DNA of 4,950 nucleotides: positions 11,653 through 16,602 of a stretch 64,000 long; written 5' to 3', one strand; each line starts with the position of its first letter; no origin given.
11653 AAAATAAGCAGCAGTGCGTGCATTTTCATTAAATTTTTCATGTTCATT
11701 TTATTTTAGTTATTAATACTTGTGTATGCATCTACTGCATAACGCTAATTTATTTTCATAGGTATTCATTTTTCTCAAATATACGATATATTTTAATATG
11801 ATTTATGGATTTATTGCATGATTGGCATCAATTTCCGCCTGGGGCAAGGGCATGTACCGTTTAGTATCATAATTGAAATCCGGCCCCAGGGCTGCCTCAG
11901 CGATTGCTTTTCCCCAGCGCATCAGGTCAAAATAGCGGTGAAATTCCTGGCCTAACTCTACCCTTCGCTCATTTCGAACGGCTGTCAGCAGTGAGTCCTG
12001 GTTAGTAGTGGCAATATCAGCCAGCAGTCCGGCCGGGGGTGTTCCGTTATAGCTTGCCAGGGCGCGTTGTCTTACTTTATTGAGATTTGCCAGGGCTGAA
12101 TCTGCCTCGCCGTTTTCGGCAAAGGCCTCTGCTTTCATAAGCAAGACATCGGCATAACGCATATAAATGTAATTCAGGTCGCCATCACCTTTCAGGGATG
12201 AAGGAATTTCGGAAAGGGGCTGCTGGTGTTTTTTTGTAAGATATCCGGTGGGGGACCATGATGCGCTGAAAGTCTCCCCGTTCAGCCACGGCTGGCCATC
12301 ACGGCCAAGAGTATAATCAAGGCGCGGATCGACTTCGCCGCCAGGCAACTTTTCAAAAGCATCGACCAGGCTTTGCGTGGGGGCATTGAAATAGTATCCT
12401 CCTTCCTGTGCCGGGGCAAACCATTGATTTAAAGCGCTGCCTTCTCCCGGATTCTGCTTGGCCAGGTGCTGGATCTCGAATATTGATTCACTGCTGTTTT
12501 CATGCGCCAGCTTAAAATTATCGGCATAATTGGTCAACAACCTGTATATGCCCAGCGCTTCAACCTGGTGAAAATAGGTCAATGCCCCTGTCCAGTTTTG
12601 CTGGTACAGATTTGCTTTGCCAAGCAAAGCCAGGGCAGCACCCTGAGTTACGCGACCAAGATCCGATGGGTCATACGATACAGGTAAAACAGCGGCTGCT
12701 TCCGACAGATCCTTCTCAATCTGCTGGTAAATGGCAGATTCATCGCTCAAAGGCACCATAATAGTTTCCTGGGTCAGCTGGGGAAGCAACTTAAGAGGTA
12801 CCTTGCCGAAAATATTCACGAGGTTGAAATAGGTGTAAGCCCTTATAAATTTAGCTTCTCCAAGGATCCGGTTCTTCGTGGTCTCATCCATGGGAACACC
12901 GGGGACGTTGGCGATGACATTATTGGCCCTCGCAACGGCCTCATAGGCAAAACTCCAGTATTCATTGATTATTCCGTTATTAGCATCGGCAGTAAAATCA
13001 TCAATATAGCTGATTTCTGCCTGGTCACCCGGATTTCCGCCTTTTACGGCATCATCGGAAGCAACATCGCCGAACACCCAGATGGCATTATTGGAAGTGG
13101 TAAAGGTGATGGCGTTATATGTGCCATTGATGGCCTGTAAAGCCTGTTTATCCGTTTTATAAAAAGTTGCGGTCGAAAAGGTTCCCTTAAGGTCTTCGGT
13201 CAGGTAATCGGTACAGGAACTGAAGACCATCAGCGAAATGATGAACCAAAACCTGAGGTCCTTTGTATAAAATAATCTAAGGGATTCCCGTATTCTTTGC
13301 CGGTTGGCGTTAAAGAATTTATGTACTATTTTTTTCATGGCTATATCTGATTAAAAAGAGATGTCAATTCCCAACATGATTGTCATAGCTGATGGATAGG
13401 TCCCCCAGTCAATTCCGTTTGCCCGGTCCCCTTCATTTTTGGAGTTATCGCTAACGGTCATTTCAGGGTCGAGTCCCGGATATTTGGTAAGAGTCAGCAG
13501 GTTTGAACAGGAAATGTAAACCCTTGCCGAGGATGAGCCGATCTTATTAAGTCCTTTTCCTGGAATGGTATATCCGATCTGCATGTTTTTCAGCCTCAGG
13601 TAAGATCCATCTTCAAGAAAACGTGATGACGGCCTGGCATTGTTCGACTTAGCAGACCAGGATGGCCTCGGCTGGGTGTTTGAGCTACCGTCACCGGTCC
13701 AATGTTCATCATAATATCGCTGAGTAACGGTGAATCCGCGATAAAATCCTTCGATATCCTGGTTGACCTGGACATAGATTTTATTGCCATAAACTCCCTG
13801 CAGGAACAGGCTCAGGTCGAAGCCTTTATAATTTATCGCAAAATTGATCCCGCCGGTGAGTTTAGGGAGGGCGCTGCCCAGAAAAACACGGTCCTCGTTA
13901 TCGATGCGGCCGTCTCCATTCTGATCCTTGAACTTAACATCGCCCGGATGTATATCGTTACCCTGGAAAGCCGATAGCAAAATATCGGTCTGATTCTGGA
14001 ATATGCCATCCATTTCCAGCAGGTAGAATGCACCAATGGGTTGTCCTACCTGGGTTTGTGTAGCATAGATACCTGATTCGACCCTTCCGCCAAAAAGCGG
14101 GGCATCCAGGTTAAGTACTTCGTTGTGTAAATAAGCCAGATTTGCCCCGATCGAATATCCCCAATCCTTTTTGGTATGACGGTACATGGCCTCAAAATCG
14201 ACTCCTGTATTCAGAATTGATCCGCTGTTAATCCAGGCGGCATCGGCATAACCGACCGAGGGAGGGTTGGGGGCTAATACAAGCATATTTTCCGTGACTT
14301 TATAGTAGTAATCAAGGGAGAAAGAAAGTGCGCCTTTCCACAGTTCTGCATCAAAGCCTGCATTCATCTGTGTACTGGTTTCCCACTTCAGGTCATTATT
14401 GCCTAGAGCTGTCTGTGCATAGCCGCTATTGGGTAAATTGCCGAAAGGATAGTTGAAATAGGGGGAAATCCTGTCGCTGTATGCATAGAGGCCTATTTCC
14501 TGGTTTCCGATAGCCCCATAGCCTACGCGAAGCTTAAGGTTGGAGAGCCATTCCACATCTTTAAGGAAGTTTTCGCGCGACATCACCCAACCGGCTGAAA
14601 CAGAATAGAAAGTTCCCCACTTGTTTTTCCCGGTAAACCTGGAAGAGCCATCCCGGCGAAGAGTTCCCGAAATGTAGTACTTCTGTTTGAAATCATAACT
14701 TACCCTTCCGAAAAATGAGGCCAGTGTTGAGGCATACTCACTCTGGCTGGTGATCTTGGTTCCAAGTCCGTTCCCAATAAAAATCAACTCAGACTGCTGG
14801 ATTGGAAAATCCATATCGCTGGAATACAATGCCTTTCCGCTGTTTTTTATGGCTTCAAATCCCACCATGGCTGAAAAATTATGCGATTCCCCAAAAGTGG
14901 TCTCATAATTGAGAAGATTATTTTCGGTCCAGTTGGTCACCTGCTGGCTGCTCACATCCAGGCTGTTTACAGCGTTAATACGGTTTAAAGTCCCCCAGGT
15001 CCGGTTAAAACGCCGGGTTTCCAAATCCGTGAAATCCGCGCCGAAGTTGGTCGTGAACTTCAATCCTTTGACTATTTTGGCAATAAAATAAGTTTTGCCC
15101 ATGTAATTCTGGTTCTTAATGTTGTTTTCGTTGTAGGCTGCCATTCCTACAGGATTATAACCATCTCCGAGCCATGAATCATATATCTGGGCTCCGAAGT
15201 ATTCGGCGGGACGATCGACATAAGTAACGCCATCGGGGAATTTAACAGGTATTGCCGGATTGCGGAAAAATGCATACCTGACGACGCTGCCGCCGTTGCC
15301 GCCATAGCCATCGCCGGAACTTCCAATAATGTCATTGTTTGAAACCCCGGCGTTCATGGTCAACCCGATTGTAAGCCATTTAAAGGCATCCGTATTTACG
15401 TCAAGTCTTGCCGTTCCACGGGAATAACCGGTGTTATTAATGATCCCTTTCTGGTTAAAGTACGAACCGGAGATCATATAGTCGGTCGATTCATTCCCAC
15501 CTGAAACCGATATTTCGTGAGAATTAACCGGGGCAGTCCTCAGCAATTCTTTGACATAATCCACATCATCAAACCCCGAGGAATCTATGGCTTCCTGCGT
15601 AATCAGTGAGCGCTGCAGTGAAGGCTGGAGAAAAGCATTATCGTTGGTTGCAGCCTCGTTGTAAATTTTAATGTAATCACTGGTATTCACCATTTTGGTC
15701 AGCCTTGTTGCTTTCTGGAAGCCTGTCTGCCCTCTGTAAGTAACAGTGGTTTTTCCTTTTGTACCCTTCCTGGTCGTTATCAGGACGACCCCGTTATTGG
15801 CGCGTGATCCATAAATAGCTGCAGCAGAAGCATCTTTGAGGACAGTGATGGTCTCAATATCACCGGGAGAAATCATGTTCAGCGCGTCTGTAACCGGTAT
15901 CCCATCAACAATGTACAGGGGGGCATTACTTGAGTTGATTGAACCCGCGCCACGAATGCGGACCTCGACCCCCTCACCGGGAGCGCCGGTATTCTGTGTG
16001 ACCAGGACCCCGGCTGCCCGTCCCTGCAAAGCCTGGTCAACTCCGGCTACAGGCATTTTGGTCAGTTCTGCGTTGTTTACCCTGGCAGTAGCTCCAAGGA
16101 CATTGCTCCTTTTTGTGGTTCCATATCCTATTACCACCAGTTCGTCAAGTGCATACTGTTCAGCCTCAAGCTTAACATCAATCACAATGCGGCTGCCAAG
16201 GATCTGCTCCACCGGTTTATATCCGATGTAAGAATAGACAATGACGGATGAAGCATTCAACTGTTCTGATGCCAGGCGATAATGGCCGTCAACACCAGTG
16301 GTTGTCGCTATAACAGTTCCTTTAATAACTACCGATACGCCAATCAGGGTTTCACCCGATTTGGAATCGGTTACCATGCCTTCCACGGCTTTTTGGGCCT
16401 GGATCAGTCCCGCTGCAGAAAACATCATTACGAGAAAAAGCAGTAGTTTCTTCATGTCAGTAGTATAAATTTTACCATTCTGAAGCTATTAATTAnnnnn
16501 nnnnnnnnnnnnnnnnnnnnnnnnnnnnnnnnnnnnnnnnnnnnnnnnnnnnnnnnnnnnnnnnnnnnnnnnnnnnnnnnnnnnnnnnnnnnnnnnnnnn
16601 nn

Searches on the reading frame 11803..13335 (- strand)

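Call 54: search_protein_families(library=pfam, proteins=[window:11803-13335:-], max_evalue=0.00001)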
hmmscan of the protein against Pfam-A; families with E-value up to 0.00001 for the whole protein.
window:11803-13335:- (510 aa): 3 families
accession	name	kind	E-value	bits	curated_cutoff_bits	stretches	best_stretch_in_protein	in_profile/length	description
PF07980.17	SusD_RagB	-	4.5e-37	128.7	23.1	1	283-481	2-241/297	SusD family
PF14322.12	SusD-like_3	-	2.4e-21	77.3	27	1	63-240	20-188/191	Starch-binding associating with outer membrane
PF12771.13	SusD-like_2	-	1.7e-08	34.2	27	1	119-217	53-150/415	Starch-binding associating with outer membrane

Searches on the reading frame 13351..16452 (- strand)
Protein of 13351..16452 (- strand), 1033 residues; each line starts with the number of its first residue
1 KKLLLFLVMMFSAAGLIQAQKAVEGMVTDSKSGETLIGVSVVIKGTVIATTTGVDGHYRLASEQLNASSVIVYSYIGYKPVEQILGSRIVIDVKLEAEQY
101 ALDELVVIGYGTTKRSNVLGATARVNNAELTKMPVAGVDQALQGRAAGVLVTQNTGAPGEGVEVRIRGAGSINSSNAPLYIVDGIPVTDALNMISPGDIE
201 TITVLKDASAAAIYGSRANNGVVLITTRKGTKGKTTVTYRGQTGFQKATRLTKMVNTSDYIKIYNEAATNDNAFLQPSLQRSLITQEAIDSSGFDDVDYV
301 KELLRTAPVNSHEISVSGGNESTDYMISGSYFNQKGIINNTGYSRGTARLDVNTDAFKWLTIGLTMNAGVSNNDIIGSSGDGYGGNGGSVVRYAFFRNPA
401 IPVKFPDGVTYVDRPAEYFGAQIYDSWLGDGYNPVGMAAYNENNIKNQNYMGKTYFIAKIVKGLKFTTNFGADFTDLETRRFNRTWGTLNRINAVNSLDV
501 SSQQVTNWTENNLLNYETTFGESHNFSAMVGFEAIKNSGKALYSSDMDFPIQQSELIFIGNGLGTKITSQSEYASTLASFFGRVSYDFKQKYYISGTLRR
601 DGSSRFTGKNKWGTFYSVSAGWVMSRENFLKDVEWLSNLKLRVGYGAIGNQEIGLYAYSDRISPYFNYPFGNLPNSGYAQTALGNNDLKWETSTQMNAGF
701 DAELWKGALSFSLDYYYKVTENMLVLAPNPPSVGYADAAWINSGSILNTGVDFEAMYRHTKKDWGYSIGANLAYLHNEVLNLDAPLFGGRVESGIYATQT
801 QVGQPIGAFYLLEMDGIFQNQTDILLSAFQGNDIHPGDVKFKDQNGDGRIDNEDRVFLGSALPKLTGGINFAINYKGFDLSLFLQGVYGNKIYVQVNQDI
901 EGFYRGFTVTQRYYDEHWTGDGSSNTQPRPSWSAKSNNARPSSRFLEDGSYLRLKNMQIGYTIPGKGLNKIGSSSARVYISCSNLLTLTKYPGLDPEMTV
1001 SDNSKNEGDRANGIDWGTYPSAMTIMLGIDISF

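Call 54: search_protein_families(library=pfam, proteins=[window:13351-16452:-], max_evalue=0.00001)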
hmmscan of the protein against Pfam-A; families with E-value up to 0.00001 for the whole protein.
window:13351-16452:- (1033 aa): 3 families
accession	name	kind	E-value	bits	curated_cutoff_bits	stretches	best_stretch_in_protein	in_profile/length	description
PF00593.30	TonB_dep_Rec_b-barrel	-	2.5e-19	70.9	27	1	441-985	52-436/436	TonB dependent receptor-like, beta-barrel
PF07715.20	Plug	-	2.9e-16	60.3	23.9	1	117-222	4-107/107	TonB-dependent Receptor Plug Domain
PF13715.12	CarbopepD_reg_2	-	2.4e-12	47.1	32.2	1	23-107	1-88/88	CarboxypepD_reg-like domain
